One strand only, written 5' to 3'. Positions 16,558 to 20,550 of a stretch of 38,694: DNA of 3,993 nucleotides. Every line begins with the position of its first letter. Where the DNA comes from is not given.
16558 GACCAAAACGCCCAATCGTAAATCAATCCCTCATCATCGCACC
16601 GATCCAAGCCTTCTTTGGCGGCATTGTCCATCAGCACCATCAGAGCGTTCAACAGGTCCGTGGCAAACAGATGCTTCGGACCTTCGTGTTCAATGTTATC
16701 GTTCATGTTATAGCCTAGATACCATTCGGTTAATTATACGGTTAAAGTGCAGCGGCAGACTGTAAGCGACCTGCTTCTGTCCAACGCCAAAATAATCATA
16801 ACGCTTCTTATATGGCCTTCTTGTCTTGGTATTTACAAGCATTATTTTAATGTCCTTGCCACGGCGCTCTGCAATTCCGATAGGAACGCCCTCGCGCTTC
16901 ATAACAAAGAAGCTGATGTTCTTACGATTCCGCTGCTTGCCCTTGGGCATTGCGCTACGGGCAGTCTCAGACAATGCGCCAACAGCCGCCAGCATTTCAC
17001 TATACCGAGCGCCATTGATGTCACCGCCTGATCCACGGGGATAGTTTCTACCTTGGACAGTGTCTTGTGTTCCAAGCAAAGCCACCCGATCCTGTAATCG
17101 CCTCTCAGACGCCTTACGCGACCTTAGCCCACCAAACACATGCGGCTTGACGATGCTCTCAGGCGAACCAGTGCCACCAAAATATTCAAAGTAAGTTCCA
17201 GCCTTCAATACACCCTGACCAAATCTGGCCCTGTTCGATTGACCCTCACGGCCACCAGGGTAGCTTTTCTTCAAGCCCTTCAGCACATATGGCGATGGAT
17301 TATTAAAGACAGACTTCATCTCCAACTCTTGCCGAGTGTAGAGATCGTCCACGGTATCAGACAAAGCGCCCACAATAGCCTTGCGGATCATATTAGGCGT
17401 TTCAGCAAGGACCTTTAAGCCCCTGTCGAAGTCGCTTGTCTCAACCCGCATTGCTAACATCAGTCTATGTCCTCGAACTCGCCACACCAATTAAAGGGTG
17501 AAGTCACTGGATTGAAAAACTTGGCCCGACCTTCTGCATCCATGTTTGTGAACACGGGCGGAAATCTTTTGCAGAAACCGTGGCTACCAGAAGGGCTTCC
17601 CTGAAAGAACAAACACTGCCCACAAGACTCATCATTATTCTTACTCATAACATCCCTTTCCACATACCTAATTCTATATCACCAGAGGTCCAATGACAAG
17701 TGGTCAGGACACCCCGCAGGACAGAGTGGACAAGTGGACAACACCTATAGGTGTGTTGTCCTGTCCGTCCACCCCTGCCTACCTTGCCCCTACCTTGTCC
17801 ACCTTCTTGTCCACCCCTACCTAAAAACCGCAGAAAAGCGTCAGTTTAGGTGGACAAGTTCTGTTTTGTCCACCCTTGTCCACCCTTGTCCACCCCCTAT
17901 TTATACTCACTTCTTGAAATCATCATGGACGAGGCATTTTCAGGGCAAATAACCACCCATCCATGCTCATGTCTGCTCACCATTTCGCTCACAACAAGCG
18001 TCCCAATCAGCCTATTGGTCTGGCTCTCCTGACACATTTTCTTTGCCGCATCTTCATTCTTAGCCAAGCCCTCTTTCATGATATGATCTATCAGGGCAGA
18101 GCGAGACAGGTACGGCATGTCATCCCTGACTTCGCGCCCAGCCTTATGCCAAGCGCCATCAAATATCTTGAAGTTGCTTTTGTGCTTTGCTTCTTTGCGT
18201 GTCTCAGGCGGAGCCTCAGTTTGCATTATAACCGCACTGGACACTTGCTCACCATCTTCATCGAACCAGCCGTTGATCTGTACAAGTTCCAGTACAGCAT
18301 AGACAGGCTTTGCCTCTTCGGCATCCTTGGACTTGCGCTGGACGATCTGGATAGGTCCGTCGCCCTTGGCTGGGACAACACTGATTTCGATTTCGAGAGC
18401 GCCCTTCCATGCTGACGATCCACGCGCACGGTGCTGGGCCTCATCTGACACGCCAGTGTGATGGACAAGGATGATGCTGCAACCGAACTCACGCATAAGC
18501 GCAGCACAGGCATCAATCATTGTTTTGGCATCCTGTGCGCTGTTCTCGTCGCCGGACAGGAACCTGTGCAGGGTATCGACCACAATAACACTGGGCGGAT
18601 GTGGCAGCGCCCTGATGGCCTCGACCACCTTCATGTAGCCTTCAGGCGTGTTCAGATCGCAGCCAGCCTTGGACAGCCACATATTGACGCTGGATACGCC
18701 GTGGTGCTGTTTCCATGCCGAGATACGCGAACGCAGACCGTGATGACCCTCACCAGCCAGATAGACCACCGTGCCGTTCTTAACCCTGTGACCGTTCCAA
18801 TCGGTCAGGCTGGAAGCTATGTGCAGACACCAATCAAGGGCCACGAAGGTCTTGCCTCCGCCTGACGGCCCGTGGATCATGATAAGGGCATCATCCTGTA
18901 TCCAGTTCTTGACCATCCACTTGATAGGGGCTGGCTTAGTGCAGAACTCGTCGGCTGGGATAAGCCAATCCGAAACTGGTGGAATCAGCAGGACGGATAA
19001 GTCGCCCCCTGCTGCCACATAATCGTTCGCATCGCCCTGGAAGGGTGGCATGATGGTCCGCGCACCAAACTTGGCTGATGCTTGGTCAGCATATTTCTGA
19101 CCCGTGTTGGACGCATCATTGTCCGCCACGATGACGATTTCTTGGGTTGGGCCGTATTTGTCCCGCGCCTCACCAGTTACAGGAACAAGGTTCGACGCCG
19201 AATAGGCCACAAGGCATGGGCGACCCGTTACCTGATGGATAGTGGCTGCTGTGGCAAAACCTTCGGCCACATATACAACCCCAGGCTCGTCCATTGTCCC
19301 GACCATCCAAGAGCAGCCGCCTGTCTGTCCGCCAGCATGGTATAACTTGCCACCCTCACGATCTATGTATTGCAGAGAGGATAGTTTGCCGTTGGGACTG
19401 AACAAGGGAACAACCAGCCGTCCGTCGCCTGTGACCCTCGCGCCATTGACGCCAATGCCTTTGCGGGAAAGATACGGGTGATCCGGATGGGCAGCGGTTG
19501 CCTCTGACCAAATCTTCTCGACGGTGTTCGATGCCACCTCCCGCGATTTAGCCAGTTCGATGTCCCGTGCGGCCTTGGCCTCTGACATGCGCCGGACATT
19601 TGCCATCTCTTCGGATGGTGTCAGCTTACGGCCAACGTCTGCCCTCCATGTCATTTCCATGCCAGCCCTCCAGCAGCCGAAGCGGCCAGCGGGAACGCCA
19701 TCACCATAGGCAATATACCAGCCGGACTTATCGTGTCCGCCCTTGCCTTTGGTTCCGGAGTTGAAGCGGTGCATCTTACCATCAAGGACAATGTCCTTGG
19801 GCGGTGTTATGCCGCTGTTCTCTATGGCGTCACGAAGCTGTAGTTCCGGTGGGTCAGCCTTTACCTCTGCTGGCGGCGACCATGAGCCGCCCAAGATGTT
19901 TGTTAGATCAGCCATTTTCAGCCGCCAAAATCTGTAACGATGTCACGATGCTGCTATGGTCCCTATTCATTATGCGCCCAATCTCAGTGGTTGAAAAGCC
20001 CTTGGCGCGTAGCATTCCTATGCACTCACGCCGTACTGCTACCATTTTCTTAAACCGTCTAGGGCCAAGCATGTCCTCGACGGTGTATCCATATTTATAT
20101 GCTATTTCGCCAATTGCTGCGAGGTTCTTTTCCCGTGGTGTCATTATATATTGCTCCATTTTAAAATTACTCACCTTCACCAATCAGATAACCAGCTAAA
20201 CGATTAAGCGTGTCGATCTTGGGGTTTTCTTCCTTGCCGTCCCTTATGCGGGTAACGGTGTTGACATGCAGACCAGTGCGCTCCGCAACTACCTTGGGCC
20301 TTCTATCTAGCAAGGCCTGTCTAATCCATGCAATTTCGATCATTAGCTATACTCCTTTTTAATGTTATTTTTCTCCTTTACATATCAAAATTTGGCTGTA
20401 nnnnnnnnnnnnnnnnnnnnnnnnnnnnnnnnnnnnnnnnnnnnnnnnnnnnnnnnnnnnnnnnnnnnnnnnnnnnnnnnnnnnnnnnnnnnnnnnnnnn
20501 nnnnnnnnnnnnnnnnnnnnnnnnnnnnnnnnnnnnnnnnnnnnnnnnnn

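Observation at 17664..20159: Stand-alone DnaA domain-IV protein, primase-helicase and a cluster of DnaA-box-like iterons: an unusual phage replicon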

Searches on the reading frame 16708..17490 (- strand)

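Call 4: search_protein_families(library=pfam, proteins=[window:16708-17490:-], max_evalue=1)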
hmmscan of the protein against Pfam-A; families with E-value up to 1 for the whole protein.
window:16708-17490:- (260 aa): 1 family
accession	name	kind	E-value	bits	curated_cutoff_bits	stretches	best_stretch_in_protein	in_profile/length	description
PF12331.14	Rad26-like_helical_rpts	-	0.16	11.8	29.9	1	3-55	146-195/215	Rad26-like, helical repeats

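Call 6: search_protein_families(library=phrogs, proteins=[window:16708-17490:-], max_evalue=0.01)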
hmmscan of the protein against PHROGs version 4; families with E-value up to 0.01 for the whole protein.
window:16708-17490:- (260 aa): 1 family
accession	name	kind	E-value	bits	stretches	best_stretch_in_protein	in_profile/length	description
phrog_1924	-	tail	1.1e-28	101.7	2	112-259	90-235/237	minor tail protein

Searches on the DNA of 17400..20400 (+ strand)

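Call 8: search_dna_similar(query=window:17400-20400:+, collection=phages, mode=distant)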
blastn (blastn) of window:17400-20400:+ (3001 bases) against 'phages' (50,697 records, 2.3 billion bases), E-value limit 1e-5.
Records with a match: 6; places in all: 6; records where one place covers at least 80% of the query: 0.
Best place of each record, by identity: 60-80% 6.
By first word of the organism name: Salicola 2; Alteromonas 2; Idiomarinaceae 2.
By host as written in the record: Salicola sp. M5 MPN 10^-2 23B 2; Idiomarinaceae bacterium N2-2 2; Alteromonas litorea TF-22 1; Alteromonas gracilis 9a2 1.
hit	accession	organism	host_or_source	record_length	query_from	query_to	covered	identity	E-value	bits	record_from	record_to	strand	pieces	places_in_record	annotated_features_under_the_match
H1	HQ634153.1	Salicola phage CGphi29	Salicola sp. M5 MPN 10^-2 23B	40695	792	2087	43%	64.5%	5e-48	200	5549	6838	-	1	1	hypothetical protein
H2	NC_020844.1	Salicola phage CGphi29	Salicola sp. M5 MPN 10^-2 23B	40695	792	2087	43%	64.5%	5e-48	200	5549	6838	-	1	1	DNA primase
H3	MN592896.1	Alteromonas phage XX1924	Alteromonas litorea TF-22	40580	918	1638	24%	64.6%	4e-24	120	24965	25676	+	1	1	TOPRIM domain-containing protein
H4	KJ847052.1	Idiomarinaceae phage 1N2-2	Idiomarinaceae bacterium N2-2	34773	832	1521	23%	67.2%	1e-50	209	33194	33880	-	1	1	putative primase-helicase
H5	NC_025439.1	Idiomarinaceae phage 1N2-2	Idiomarinaceae bacterium N2-2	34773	832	1521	23%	67.2%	1e-50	209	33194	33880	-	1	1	DNA primase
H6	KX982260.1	Alteromonas phage PB15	Alteromonas gracilis 9a2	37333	918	1376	15%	67.4%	1e-25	125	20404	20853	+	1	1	TOPRIM domain-containing protein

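Call 10: get_annotated_region(hit=H2, flank=3000)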
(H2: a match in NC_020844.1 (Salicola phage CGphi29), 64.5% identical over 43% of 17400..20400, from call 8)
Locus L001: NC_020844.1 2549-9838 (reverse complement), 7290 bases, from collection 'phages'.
description: Salicola phage CGphi29 genomic sequence.
organism: Salicola phage CGphi29 (NCBI taxid 754067)
taxonomy: Viruses; Duplodnaviria; Heunggongvirae; Uroviricota; Caudoviricetes
host: Salicola sp. M5 MPN 10^-2 23B; source: -; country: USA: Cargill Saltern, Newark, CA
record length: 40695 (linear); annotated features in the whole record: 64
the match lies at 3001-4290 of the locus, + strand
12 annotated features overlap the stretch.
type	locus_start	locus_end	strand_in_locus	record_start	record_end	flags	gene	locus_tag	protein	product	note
CDS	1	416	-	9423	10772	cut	-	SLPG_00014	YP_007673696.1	terminase large subunit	-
CDS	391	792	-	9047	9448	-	-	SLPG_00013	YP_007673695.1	terminase small subunit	-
CDS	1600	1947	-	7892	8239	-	-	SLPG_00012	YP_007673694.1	hypothetical protein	-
CDS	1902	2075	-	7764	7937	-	-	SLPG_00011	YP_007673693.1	hypothetical protein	-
CDS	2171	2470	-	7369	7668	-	-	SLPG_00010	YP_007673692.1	hypothetical protein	-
CDS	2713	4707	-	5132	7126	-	-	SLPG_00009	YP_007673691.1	DNA primase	-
CDS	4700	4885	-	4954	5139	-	-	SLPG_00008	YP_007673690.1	transcriptional regulator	-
CDS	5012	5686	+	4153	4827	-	-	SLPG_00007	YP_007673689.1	Sak4-like ssDNA annealing protein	-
CDS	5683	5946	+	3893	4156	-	-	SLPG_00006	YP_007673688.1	hypothetical protein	-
CDS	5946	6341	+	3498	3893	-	-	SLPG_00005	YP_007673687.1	hypothetical protein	-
CDS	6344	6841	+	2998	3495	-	-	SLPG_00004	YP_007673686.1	hypothetical protein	-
CDS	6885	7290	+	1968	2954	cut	-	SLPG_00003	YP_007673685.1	DNA methyltransferase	-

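Call 11: get_annotated_region(hit=H5, flank=3000)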
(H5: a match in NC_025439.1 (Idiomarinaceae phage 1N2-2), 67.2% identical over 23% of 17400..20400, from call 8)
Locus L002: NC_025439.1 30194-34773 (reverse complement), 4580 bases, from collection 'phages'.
description: Idiomarinaceae phage 1N2-2, complete genome.
organism: Idiomarinaceae phage 1N2-2 (NCBI taxid 1536592)
taxonomy: Viruses; Duplodnaviria; Heunggongvirae; Uroviricota; Caudoviricetes
host: Idiomarinaceae bacterium N2-2; source: alkaline hypersaline lake water; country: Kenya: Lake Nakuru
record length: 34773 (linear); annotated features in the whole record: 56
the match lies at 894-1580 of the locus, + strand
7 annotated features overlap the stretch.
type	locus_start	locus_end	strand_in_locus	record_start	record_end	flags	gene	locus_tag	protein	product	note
CDS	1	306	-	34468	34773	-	-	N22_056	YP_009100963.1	MazG-like pyrophosphatase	ORF 56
CDS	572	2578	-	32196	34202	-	-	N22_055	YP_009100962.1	DNA primase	ORF 55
CDS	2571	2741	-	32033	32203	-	-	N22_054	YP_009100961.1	transcriptional regulator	ORF 54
CDS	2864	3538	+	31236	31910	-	-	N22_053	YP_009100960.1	Sak4-like ssDNA annealing protein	ORF 53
CDS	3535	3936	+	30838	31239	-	-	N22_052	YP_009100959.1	hypothetical protein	ORF 52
CDS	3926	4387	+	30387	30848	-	-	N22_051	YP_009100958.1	putative single stranded DNA annealing protein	ORF 51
CDS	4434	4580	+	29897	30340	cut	-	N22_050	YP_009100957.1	hypothetical protein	ORF 50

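Call 96: search_dna_similar(query=L042:615-2930:+, collection=ecoli_genomes, mode=distant, max_rows=8)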
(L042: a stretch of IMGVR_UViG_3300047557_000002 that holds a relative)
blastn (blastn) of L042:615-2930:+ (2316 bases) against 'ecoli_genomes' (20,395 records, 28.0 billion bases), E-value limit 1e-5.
No match.

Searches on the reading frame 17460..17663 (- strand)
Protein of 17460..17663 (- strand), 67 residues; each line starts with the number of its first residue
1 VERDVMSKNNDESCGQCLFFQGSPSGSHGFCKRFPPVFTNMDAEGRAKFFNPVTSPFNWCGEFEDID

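Call 4: search_protein_families(library=pfam, proteins=[window:17460-17663:-], max_evalue=1)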
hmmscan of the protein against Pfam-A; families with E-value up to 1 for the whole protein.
window:17460-17663:- (67 aa): 1 family
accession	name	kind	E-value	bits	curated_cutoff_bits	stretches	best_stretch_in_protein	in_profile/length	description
PF01355.22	HIPIP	-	0.00061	20.5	22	1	8-37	25-54/66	High potential iron-sulfur protein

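Call 6: search_protein_families(library=phrogs, proteins=[window:17460-17663:-], max_evalue=0.01)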
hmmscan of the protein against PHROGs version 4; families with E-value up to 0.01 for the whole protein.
window:17460-17663:- (67 aa): 1 family
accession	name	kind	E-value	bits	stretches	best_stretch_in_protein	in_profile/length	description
phrog_15838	-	unknown function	0.0009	20.4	1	6-37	1-33/82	-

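Call 7: search_protein_families(library=ncbifam, proteins=[window:17460-17663:-], max_evalue=0.1)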
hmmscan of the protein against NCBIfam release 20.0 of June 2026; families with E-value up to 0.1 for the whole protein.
window:17460-17663:- (67 aa): 0 families
